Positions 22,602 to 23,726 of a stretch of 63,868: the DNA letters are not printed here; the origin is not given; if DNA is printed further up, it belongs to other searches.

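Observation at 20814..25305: Five-gene chaperone-usher-like fibre locus with a non-canonical outer-membrane component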

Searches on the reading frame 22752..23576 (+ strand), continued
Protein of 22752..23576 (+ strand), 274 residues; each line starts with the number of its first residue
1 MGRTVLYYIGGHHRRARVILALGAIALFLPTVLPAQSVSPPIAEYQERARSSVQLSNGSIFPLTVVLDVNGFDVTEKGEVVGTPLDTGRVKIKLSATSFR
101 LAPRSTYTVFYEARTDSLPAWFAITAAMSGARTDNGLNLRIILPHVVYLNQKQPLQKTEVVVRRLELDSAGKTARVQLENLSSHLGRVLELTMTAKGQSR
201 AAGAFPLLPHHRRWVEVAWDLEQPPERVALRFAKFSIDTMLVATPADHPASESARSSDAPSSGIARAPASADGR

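Call 94: list_cluster_members(proteins=[P0363, P0367, P0376, P0390, P0404, P0418, P0429, P0438, P0451, P0505])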
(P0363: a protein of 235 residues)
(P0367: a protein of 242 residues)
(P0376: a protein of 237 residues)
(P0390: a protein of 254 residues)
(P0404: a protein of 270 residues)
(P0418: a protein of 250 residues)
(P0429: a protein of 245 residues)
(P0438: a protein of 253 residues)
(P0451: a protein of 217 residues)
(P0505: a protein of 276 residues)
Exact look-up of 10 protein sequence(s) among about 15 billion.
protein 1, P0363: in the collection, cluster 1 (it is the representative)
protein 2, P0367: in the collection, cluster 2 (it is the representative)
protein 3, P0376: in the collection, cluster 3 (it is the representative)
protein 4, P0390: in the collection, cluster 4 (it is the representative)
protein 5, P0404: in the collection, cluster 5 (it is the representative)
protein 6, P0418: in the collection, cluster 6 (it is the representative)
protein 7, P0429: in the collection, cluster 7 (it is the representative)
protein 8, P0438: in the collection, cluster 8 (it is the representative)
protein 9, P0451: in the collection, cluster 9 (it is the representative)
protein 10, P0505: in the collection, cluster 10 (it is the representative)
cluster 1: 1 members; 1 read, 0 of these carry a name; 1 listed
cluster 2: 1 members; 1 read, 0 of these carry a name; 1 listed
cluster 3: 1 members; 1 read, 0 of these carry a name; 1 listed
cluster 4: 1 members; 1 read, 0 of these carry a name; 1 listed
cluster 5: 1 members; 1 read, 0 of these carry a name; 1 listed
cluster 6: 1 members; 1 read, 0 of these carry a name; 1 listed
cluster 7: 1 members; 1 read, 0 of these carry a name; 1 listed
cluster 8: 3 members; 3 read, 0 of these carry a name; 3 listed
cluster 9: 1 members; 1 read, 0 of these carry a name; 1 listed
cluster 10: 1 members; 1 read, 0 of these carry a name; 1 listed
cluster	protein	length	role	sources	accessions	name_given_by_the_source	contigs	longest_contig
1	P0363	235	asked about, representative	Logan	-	-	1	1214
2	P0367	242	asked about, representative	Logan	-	-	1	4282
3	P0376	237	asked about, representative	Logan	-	-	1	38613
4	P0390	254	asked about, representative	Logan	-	-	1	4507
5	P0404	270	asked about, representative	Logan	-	-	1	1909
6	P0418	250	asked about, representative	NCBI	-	-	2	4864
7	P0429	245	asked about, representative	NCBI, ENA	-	-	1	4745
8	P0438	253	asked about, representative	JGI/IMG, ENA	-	-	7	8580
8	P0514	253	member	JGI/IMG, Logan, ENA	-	-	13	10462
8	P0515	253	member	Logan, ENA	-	-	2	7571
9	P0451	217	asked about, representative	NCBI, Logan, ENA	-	-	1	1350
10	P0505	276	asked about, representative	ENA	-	-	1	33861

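Call 95: find_encoding_contigs(protein=P0480, flank=7000, max_places=1)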
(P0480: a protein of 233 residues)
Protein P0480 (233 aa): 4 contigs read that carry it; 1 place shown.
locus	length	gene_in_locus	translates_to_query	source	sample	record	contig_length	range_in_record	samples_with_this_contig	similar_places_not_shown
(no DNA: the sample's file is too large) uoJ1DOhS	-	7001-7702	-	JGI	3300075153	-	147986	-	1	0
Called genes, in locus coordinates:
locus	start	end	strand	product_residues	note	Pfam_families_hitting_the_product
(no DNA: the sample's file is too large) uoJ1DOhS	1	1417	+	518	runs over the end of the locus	PF02310:B12-binding, PF04055:Radical_SAM, PF13282:DUF4070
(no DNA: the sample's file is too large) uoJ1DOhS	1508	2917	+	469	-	PF11752:DUF3309 (weak), PF00882:Zn_dep_PLPC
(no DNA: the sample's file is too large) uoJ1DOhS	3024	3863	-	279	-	-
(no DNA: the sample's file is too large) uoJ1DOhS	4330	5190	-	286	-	PF00072:Response_reg, PF00196:GerE, PF08281:Sigma70_r4_2 (weak)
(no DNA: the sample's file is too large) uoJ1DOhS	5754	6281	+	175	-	-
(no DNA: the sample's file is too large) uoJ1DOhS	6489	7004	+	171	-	-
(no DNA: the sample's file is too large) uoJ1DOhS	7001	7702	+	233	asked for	-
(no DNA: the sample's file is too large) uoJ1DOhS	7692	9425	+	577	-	-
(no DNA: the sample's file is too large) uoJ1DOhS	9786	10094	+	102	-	-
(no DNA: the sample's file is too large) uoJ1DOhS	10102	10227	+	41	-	-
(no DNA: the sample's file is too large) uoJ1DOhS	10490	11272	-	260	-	PF04199:Cyclase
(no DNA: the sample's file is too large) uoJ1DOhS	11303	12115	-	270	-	PF04199:Cyclase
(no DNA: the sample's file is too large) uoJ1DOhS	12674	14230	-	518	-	PF05170:AsmA, PF05359:DUF748, PF13116:YhdP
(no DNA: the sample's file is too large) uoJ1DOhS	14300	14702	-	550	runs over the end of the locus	PF00135:COesterase, PF20434:BD-FAE (weak), PF07859:Abhydrolase_3 (weak)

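Call 96: find_encoding_contigs(protein=P0505, flank=7000, max_places=1)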
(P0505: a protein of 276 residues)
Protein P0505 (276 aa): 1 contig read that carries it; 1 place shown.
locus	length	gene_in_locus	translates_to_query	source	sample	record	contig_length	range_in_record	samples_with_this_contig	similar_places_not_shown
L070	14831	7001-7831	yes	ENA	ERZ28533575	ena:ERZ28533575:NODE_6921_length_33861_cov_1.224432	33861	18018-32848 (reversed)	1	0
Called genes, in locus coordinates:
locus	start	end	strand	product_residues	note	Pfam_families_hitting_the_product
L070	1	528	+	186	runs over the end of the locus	PF05157:MshEN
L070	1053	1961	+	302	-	-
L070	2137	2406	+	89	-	-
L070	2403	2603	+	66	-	-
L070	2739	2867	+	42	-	-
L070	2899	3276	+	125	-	-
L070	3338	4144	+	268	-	-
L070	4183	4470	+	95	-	-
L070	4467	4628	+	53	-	-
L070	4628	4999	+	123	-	PF12587:DUF3761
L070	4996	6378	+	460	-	-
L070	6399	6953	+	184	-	-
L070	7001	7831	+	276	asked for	-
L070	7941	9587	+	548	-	-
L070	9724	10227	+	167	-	-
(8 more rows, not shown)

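Call 97: find_encoding_contigs(protein=P0466, flank=7000, max_places=1)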
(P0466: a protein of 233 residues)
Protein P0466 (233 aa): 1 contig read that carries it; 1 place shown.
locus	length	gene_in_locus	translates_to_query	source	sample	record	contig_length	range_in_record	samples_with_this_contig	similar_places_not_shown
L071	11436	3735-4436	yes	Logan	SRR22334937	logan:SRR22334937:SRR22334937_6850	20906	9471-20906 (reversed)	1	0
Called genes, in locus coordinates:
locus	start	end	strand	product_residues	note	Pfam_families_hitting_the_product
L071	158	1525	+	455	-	PF01738:DLH (weak), PF02129:Peptidase_S15, PF20434:BD-FAE (weak), PF00561:Abhydrolase_1 (weak), PF12697:Abhydrolase_6, PF00326:Peptidase_S9, PF12146:Hydrolase_4, PF08840:BAAT_C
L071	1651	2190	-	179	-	PF01625:PMSR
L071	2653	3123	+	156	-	-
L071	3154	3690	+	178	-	-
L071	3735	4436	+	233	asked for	-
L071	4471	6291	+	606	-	-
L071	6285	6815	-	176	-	-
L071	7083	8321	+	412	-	PF00595:PDZ (weak), PF13180:PDZ_2 (weak), PF17820:PDZ_6, PF03572:Peptidase_S41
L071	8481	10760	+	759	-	PF00912:Transgly, PF17092:PCB_OB (weak), PF00905:Transpeptidase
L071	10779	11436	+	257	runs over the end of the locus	PF03793:PASTA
